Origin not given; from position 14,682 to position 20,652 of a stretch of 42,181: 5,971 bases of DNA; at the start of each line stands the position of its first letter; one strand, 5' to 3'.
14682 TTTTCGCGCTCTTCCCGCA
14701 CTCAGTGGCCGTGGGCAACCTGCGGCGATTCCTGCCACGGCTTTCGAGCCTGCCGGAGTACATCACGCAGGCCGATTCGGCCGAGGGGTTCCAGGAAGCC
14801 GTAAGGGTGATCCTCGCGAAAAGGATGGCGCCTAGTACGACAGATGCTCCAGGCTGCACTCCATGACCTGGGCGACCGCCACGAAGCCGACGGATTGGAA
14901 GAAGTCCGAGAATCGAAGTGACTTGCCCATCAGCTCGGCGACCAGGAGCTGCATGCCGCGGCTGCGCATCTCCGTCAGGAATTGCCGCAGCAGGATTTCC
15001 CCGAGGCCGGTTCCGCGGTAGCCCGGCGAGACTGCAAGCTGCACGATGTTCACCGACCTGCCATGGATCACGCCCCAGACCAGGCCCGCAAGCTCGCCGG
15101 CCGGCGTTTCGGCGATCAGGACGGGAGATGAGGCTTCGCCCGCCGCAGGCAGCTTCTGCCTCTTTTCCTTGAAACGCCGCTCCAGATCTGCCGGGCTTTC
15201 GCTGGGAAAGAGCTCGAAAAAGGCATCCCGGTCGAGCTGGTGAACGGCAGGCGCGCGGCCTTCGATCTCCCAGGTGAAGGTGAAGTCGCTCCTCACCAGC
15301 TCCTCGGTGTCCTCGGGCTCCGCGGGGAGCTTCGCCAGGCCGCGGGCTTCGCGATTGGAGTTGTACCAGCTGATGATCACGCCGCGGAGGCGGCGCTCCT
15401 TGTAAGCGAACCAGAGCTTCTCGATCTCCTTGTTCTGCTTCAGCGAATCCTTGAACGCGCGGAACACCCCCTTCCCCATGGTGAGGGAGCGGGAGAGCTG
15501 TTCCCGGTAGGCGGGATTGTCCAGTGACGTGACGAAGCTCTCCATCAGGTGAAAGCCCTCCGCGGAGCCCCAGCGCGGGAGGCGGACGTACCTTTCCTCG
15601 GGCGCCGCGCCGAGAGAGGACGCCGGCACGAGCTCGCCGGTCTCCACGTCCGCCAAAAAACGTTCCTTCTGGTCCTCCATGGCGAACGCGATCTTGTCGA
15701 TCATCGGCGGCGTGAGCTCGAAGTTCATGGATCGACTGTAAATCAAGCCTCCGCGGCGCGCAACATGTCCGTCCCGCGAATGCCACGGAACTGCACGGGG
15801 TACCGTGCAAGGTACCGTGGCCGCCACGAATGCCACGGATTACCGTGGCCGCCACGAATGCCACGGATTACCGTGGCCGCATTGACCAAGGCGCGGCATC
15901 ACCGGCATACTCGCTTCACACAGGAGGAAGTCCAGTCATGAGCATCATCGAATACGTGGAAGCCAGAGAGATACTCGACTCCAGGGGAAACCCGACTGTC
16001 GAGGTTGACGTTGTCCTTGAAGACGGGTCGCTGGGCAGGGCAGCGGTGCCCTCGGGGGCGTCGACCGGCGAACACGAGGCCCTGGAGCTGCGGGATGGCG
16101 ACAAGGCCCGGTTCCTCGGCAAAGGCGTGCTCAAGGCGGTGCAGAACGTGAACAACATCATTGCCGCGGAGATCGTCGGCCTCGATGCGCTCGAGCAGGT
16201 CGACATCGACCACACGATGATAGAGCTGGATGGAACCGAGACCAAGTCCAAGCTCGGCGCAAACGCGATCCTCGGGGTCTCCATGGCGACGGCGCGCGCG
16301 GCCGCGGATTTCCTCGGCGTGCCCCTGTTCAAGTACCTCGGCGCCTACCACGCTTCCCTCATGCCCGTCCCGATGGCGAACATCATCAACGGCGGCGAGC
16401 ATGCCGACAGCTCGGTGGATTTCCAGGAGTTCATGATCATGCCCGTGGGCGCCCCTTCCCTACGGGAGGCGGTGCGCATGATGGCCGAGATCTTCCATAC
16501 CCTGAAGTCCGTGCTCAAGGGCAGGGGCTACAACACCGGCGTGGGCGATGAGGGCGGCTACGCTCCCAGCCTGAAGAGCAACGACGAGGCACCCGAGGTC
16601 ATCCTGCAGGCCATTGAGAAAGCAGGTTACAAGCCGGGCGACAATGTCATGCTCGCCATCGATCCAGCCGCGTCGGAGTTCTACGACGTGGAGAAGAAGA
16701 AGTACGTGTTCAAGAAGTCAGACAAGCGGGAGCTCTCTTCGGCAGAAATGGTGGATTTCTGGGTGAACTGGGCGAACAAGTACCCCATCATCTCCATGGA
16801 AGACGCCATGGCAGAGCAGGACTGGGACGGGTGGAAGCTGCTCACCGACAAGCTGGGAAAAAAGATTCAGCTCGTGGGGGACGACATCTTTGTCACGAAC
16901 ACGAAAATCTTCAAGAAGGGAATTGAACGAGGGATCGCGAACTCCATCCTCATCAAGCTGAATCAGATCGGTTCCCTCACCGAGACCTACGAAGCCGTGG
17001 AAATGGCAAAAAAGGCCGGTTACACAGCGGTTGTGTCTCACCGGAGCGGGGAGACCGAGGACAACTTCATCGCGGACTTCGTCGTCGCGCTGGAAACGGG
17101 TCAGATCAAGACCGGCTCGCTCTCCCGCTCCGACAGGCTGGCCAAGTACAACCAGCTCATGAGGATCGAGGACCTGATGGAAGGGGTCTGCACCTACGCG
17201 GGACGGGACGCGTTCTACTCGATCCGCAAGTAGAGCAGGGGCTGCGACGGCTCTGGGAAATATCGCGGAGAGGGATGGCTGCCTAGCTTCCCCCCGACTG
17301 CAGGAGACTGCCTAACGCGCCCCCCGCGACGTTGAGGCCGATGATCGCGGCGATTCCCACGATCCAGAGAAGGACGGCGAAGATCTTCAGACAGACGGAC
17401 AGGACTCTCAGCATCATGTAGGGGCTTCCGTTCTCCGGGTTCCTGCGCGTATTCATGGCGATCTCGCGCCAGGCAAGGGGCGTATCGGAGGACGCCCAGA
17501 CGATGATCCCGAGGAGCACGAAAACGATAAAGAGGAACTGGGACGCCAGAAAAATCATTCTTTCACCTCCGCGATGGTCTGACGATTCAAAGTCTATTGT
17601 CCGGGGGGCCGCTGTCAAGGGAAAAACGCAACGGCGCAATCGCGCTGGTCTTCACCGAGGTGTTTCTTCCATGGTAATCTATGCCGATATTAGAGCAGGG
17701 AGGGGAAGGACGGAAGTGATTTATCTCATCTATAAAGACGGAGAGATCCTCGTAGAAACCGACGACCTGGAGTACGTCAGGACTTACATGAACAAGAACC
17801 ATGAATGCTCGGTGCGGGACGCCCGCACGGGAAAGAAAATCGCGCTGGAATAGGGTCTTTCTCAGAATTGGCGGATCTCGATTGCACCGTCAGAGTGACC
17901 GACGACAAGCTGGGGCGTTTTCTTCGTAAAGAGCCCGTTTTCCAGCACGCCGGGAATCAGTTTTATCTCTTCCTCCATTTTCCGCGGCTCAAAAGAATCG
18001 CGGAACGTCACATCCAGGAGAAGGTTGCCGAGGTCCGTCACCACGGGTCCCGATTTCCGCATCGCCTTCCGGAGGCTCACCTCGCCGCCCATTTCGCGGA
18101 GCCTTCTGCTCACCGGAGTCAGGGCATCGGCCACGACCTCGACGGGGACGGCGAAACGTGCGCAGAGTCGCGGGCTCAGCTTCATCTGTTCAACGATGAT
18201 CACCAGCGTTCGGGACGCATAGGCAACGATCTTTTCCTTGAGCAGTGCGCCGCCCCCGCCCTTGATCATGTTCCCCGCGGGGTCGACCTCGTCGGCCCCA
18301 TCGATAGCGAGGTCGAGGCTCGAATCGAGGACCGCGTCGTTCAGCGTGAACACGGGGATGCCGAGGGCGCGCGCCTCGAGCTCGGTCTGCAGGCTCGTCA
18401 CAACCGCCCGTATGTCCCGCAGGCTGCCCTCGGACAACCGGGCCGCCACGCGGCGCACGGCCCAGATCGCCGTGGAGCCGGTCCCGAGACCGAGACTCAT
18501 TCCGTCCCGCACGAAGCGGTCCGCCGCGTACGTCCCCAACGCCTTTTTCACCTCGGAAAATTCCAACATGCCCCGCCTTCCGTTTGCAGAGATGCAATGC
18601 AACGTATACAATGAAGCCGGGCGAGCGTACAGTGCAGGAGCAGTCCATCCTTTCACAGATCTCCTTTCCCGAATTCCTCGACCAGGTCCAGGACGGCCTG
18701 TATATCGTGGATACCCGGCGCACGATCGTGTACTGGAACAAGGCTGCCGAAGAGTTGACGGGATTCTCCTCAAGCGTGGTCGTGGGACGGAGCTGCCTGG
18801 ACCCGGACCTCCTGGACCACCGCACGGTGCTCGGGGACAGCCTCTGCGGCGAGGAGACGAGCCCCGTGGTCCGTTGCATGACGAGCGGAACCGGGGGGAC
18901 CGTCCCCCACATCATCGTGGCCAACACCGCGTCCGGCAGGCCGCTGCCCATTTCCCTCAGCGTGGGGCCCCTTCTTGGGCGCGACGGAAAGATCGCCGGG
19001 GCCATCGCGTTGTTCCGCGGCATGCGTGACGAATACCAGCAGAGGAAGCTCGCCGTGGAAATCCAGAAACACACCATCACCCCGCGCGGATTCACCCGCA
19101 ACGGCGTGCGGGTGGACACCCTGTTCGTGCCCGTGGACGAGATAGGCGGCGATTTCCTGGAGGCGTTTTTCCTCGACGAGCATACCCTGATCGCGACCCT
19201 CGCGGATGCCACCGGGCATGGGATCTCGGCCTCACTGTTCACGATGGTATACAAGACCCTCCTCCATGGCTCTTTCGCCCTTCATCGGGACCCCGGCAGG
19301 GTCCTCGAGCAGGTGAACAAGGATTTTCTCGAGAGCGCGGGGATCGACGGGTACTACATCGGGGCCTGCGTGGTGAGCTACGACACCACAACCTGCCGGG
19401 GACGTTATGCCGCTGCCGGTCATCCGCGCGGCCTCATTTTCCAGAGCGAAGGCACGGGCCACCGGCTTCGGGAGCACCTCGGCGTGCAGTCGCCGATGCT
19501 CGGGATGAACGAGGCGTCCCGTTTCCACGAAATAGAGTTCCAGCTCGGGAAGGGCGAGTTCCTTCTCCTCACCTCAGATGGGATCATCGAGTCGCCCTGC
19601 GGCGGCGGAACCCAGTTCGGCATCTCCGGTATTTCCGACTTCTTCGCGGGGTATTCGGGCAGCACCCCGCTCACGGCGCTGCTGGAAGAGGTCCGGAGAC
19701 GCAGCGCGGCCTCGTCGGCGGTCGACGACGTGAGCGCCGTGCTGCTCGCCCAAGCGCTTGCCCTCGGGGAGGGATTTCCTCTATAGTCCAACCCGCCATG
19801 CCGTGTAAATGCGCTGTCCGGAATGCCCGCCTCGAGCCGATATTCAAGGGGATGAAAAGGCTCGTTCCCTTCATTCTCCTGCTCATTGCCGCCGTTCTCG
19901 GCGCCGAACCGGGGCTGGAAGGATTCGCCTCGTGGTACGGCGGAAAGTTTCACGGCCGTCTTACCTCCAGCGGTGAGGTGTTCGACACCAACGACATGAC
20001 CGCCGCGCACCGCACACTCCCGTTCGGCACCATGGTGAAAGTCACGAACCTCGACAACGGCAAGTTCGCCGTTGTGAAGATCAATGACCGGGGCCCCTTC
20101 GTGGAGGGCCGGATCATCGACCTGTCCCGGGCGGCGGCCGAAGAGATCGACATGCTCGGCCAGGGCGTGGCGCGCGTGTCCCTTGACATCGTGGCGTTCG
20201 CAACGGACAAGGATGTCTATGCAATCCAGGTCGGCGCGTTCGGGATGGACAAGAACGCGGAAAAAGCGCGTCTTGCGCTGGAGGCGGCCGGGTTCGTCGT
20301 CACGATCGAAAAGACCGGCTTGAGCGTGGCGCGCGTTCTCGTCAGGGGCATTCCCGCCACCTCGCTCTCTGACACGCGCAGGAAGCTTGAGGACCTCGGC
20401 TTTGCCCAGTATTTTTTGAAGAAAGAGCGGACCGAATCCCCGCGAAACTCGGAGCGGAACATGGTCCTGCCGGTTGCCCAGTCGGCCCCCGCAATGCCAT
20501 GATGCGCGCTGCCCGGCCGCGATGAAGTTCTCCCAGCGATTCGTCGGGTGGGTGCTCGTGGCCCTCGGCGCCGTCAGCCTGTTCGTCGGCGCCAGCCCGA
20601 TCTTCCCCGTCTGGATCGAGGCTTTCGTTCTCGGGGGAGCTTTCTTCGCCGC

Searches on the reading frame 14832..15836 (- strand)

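Call 25: search_protein_families(library=pfam, proteins=[window:14832-15836:-], max_evalue=0.00001)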
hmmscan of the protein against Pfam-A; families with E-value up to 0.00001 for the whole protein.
window:14832-15836:- (334 aa): 3 families
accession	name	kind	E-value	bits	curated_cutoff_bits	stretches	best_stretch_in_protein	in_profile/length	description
PF00583.31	Acetyltransf_1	-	1.4e-09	38.7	20.7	1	197-317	3-115/116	Acetyltransferase (GNAT) family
PF03682.18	UPF0158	-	8.9e-08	32.7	21.1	1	80-161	56-137/157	Uncharacterised protein family (UPF0158)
PF13508.13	Acetyltransf_7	-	1.7e-07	32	27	1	239-319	5-83/84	Acetyltransferase (GNAT) domain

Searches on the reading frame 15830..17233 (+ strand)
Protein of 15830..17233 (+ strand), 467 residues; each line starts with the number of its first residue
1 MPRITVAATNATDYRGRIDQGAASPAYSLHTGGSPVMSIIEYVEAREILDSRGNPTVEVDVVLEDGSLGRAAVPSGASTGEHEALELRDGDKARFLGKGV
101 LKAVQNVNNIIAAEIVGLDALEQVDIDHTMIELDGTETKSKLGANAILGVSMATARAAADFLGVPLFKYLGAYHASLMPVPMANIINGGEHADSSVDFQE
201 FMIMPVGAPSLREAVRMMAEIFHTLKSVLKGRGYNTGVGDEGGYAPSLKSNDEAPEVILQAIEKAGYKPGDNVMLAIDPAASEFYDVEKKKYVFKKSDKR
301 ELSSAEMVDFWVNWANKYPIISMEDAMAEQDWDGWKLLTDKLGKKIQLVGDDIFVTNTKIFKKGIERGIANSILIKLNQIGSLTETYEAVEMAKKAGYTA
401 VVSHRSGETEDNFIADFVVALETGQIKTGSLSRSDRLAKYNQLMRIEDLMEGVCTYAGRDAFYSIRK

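Call 25: search_protein_families(library=pfam, proteins=[window:15830-17233:+], max_evalue=0.00001)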
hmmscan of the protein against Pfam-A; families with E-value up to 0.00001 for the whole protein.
window:15830-17233:+ (467 aa): 2 families
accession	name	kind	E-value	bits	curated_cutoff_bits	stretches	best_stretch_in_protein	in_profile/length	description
PF00113.28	Enolase_C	-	3.9e-128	427.3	21.5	1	177-463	3-294/296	Enolase, C-terminal TIM barrel domain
PF03952.21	Enolase_N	-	8.8e-62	207.5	35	1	40-170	1-131/131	Enolase, N-terminal domain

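Call 26: find_homologous_proteins(query=window:15830-17233:+, max_evalue=1e-100)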
Query window:15830-17233:+ (467 aa): 8000 proteins with E <= 1e-100 among 8000 candidates; the best 120 are listed.
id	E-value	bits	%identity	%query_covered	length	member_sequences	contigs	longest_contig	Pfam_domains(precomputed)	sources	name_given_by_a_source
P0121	3.1e-280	947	100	92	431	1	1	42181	PF03952.22,PF00113.29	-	-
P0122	3.4e-277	937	99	92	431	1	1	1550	PF03952.22,PF00113.29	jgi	-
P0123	4.8e-277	937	98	92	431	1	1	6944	PF03952.22,PF00113.29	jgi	jgi:enolase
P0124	6.8e-277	936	98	92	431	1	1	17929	PF03952.22,PF00113.29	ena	-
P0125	1.3e-276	935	98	92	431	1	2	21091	PF03952.22,PF00113.29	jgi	jgi:enolase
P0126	1.4e-276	935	98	92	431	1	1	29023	PF03952.22,PF00113.29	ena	-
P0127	1.9e-276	935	98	92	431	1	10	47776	PF03952.22,PF00113.29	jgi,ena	jgi:enolase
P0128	8.7e-276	933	98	92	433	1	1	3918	PF03952.22,PF00113.29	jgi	jgi:enolase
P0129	1.5e-275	932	97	92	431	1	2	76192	PF03952.22,PF00113.29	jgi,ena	-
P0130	7.7e-275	930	97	92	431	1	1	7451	PF03952.22,PF00113.29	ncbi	-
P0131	2.3e-274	928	97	92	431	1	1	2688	PF03952.22,PF00113.29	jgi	-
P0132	5.8e-274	927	97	92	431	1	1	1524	PF03952.22,PF00113.29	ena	-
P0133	1.4e-273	925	97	92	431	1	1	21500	PF03952.22,PF00113.29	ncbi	ncbi:MAG: phosphopyruvate hydratase [Spirochaetia bacterium]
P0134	2.8e-273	924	97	92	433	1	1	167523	PF03952.22,PF00113.29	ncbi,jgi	ncbi:MAG: phosphopyruvate hydratase [Spirochaetia bacterium]|jgi:enolase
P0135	1.6e-271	919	96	92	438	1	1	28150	PF03952.22,PF00113.29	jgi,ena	-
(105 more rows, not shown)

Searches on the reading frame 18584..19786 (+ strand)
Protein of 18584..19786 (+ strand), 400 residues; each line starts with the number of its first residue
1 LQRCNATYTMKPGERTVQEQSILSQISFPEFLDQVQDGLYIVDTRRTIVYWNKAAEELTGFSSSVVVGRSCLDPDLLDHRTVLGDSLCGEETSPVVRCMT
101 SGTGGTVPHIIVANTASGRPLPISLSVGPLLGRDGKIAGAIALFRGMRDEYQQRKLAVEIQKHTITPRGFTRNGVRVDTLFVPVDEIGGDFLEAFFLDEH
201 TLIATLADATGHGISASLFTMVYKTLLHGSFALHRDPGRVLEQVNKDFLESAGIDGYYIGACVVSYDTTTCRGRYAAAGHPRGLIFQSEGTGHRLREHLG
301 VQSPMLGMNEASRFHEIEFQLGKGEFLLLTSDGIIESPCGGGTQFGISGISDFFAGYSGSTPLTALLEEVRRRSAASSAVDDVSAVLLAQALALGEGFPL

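Call 25: search_protein_families(library=pfam, proteins=[window:18584-19786:+], max_evalue=0.00001)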
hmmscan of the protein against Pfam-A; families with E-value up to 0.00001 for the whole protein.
window:18584-19786:+ (400 aa): 5 families
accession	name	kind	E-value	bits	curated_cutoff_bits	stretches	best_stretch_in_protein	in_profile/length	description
PF07228.17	SpoIIE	-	1.2e-27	97.6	25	1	199-388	2-189/192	Stage II sporulation protein E (SpoIIE)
PF08448.16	PAS_4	-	1.8e-12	47.9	23.1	1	32-148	1-106/110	PAS fold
PF00989.32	PAS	-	3.5e-10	40.3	22.6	1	30-145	5-111/113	PAS fold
PF13426.13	PAS_9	-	2.6e-09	37.7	27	1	37-145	2-99/103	PAS domain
PF13188.13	PAS_8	-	2.5e-07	30.8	21.8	1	31-77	6-50/65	PAS domain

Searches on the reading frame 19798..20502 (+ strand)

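Call 25: search_protein_families(library=pfam, proteins=[window:19798-20502:+], max_evalue=0.00001)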
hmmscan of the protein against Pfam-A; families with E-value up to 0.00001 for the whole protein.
window:19798-20502:+ (234 aa): 1 family
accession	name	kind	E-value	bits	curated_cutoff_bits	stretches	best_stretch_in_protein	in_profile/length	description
PF03330.24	DPBB_1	-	2.9e-26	91.9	28.8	1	42-128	4-82/83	Lytic transglycolase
